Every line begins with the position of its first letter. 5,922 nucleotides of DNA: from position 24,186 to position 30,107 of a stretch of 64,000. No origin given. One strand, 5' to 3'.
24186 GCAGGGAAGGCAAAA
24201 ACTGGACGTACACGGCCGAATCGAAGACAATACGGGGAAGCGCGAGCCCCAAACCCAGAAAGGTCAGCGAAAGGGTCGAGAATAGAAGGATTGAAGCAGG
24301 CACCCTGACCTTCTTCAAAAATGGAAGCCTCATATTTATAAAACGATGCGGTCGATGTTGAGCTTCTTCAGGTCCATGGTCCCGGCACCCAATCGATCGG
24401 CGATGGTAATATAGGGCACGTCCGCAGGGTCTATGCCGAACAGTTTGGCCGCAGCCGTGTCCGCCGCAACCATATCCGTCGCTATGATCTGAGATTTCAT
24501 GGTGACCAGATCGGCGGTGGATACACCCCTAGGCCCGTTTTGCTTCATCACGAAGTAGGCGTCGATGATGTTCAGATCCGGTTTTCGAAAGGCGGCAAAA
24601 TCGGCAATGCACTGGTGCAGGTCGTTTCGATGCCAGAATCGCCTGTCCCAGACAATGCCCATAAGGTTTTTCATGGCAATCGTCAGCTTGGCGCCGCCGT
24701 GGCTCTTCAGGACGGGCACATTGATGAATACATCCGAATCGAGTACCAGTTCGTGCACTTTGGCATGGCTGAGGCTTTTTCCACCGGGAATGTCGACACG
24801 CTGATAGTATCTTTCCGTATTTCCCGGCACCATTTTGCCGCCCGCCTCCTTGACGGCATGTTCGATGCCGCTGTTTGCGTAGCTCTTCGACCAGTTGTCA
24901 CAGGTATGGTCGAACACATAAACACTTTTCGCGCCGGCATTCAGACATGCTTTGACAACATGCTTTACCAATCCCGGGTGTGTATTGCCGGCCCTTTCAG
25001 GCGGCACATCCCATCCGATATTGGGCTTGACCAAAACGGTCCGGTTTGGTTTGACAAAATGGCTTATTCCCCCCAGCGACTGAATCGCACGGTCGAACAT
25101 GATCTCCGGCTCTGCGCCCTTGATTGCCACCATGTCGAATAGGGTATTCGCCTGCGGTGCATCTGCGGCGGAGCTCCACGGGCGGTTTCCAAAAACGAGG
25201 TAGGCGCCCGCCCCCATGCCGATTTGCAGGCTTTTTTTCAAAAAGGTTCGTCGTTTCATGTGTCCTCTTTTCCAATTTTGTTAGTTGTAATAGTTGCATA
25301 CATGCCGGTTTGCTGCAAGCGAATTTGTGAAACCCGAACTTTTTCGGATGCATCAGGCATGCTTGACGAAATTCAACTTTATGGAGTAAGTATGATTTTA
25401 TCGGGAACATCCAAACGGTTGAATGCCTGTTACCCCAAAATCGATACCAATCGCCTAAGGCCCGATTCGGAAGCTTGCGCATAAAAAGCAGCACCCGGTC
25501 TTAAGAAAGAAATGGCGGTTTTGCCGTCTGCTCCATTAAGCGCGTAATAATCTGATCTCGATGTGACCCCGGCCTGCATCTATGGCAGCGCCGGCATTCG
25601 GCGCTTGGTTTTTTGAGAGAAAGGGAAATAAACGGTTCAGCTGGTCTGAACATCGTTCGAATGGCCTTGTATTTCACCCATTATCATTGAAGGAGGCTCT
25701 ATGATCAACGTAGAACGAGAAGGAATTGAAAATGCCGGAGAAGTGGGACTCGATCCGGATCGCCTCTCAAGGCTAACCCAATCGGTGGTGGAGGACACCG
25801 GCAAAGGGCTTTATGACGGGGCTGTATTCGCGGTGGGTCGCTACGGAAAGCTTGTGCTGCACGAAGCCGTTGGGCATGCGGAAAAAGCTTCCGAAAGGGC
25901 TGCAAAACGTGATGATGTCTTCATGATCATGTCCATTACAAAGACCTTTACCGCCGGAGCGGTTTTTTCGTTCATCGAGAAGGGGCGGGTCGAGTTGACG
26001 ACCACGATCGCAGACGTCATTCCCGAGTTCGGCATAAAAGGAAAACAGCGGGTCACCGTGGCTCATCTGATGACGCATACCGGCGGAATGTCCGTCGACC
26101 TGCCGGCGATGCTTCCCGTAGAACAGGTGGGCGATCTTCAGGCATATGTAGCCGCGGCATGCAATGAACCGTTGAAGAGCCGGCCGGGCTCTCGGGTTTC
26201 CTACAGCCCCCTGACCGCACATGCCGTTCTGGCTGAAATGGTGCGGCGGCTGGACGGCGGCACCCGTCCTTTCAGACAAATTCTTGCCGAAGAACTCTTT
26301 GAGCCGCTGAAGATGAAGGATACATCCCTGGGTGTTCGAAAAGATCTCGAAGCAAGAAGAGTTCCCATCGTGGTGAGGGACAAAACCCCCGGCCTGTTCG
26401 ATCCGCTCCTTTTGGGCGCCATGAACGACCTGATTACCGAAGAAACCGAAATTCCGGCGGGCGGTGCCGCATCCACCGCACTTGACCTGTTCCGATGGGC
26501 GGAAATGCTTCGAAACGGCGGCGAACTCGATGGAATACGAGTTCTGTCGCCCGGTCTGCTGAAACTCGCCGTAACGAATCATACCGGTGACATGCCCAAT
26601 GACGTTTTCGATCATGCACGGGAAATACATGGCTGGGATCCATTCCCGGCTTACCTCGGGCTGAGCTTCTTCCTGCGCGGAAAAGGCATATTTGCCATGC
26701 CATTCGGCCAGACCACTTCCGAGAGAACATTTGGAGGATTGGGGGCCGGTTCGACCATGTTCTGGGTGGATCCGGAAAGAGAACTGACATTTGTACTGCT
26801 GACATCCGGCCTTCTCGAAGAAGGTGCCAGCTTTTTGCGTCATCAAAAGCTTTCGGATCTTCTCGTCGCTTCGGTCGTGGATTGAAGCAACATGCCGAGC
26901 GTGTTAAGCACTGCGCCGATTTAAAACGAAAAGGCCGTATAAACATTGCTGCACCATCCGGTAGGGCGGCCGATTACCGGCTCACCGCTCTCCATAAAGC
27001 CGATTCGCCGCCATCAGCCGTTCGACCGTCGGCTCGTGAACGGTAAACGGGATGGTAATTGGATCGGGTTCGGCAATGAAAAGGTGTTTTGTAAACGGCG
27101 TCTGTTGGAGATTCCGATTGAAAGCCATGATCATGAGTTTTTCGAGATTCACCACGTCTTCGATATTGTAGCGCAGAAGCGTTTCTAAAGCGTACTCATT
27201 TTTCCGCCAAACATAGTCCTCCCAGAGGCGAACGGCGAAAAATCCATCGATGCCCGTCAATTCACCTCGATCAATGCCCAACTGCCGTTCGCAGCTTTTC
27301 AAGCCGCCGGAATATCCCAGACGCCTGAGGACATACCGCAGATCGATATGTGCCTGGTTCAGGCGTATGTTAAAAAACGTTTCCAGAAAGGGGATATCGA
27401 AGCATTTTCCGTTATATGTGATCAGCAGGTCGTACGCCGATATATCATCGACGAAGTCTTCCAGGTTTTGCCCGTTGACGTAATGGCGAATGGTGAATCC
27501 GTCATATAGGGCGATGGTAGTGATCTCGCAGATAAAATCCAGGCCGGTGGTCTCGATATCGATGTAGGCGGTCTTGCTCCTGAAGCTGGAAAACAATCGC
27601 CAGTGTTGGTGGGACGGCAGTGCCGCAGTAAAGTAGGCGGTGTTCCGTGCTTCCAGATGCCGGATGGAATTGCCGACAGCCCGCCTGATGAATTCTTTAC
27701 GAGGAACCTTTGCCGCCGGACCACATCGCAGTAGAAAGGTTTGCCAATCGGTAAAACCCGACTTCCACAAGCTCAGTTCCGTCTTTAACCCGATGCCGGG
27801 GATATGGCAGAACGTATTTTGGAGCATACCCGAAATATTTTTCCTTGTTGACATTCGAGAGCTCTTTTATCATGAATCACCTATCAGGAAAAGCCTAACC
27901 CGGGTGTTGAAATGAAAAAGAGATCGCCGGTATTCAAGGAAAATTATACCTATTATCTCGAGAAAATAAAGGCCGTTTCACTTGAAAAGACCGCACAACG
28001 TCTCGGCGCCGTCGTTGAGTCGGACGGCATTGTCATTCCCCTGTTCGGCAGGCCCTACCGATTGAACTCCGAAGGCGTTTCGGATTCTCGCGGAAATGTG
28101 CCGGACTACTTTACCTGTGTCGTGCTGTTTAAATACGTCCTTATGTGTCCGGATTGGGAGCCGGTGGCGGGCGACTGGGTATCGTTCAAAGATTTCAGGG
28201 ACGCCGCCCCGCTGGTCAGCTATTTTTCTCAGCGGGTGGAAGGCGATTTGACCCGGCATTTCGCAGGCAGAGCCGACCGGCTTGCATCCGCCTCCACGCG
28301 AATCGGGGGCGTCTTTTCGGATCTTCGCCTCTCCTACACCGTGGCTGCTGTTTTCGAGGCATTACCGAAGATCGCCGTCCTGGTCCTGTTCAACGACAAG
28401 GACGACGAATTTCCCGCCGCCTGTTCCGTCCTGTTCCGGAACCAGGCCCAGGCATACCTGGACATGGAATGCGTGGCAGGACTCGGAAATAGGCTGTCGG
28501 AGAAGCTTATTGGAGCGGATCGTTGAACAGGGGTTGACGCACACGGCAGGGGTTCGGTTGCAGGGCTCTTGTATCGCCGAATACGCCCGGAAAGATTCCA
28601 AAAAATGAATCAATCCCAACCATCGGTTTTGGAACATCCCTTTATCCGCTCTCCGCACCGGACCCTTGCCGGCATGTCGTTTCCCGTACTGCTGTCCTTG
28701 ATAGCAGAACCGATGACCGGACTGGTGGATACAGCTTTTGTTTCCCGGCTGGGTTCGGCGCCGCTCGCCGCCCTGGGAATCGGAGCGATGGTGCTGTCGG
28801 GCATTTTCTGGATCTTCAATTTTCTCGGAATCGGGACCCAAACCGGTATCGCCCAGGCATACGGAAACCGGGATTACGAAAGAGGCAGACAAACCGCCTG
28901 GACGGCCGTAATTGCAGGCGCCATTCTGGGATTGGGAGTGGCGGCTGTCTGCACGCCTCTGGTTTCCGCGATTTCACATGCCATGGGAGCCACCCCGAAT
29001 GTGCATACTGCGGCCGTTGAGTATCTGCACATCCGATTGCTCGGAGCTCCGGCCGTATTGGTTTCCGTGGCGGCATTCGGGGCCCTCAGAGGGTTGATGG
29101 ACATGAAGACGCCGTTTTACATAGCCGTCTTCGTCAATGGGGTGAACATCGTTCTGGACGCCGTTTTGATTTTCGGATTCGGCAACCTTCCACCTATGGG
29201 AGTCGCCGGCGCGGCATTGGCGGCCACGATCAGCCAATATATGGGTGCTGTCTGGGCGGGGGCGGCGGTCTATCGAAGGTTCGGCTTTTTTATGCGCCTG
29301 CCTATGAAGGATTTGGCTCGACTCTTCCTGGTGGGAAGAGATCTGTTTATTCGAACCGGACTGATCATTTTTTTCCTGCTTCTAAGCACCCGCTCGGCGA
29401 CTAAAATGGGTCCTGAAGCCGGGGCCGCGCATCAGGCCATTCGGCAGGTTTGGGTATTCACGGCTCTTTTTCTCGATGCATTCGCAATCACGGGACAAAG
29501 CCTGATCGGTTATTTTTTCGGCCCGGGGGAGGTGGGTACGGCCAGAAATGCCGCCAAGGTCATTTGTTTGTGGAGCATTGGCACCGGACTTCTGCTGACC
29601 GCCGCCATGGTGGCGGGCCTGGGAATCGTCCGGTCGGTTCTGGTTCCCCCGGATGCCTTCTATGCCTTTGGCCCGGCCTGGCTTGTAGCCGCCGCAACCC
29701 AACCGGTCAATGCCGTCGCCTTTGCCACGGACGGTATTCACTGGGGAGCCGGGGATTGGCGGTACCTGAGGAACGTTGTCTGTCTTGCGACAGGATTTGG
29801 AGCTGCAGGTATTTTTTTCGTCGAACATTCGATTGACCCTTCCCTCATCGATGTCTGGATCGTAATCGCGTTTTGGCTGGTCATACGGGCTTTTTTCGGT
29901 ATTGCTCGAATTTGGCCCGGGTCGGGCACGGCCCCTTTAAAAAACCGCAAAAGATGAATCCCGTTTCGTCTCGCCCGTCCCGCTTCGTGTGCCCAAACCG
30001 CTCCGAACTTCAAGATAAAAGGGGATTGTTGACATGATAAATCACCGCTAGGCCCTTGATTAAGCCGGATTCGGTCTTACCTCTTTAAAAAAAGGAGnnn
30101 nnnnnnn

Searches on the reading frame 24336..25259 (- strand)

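Call 55: search_protein_families(library=ncbifam, proteins=[window:24336-25259:-], max_evalue=1e-8)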
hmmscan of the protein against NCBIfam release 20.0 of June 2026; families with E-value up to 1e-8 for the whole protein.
window:24336-25259:- (307 aa): 1 family
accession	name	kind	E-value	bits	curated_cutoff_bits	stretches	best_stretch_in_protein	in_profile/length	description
NF052623.1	Npun_F2552_fam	equivalog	6.6e-25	88.1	500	1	57-301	22-265/314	Npun_F2552 family protein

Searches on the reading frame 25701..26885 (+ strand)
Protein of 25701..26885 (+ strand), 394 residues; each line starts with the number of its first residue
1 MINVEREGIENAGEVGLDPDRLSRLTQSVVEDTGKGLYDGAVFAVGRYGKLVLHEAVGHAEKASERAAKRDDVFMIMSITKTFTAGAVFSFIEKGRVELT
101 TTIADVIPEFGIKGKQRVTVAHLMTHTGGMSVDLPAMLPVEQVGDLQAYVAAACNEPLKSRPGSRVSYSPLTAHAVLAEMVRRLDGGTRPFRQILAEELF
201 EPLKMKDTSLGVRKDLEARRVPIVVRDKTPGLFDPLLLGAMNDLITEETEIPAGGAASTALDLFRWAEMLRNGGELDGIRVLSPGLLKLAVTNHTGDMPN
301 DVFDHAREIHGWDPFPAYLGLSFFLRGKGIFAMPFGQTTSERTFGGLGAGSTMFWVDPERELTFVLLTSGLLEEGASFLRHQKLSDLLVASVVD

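Call 22: search_protein_families(library=ncbifam, proteins=[window:25701-26885:+], max_evalue=0.00001)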
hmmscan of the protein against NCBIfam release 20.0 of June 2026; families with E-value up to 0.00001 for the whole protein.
window:25701-26885:+ (394 aa): 20 families
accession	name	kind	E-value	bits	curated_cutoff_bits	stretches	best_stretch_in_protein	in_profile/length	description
NF038269.1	lipase_LipE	equivalog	9.1e-36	123.8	750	1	15-388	21-400/407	lipase LipE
NF052353.1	EstBLacLipLMycb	equivalog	5.7e-21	74.9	650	1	38-211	39-207/420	esterase/beta-lactamase LipL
NF052559.1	MthAcHydAcmB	equivalog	1.1e-18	67.2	550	1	35-298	21-297/391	methyl acetate hydrolase AcmB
NF007943.0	PRK10662.1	equivalog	3.5e-15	55.5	266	1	51-266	62-266/380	D-alanyl-D-alanine-carboxypeptidase/endopeptidase AmpH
NF033085.1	bla_class_C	equivalog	1.8e-12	46.7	415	1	56-215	38-190/356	class C beta-lactamase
NF002968.0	PRK03642.1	equivalog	5.3e-12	45.3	385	1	11-208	29-240/432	penicillin binding protein PBP4B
NF045671.1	blaPNC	exception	1.5e-11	43.8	750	1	57-219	80-235/401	PNC family class C beta-lactamase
NF050047.1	blaELC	exception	9.3e-10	37.9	840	1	39-212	98-263/434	ELC family class C beta-lactamase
NF041741.1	blaAMZ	exception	1e-09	38.2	825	1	40-215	52-219/396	AMZ family class C beta-lactamase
NF009622.0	PRK13128.1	equivalog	6.9e-09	34.7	443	1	39-210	23-192/518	D-aminopeptidase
NF038366.1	blaSFDC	exception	1.2e-08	34.5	840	1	56-215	62-214/382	SFDC family class C beta-lactamase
NF033159.0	blaPAC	exception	1.4e-08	34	850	1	57-213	62-210/380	PAC family class C beta-lactamase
NF040478.1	blaLAQ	exception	8.7e-08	31.5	850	1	54-236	59-233/380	LAQ family class C beta-lactamase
NF041662.1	ampC_Kaer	exception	8.7e-08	31.3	825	1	41-212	48-211/381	AmpC-Kaer family extended-spectrum class C beta-lactamase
NF050810.1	blaCHC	exception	9e-08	31.3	780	1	57-152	62-155/387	CHC family extended-spectrum class C beta-lactamase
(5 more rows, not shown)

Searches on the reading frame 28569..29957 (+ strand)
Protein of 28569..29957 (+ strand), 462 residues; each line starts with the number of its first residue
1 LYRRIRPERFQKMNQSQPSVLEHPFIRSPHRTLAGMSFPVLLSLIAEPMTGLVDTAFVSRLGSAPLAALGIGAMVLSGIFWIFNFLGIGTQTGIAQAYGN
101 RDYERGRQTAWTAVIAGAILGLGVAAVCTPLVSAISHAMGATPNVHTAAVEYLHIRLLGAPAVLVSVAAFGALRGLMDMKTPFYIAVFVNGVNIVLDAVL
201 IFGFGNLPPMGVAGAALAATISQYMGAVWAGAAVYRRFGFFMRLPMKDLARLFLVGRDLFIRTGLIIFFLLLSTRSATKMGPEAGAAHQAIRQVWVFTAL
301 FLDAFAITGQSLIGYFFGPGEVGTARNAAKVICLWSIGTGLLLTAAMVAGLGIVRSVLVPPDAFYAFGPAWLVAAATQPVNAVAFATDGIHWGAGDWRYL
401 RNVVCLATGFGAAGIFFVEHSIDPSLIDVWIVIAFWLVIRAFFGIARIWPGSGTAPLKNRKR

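Call 17: search_protein_families(library=ncbifam, proteins=[window:28569-29957:+], max_evalue=0.00001)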
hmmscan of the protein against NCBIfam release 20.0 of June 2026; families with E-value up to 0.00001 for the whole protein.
window:28569-29957:+ (462 aa): 9 families
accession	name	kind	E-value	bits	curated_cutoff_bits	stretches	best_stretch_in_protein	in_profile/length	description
TIGR00797.1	matE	subfamily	9.4e-76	255.2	147.4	1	39-407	1-372/396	MATE family efflux transporter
NF007690.0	PRK10367.1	equivalog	1.6e-29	103.1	409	1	25-449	3-428/441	MATE family efflux transporter DinF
NF041358.1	GntT_guanitoxin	equivalog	1.6e-25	90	525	1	41-441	23-427/438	guanitoxin biosynthesis MATE family efflux transporter GntT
NF007562.1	PRK10189.1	equivalog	4.2e-18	65.3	465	1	31-448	27-457/470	EmmdR/YeeO family multidrug/toxin efflux MATE transporter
NF041801.1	MATE_SolL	equivalog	2.8e-15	56.1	780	1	30-236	19-224/458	solanimycin export family MATE transporter SolL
NF000131.1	MATE_multi_MepA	equivalog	9e-12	44.9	850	1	31-228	16-210/451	multidrug efflux MATE transporter MepA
NF052396.1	MATE_WgkD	equivalog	1.5e-10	40.7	510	1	36-230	8-203/428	tryglysin-associated MATE efflux transporter WgkD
NF007130.1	PRK09575.1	equivalog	2.2e-07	30.5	445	1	30-344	5-323/435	MATE family efflux transporter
NF001214.0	PRK00187.1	equivalog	2.2e-07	30.3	449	1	35-343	14-327/464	NorM family multidrug efflux MATE transporter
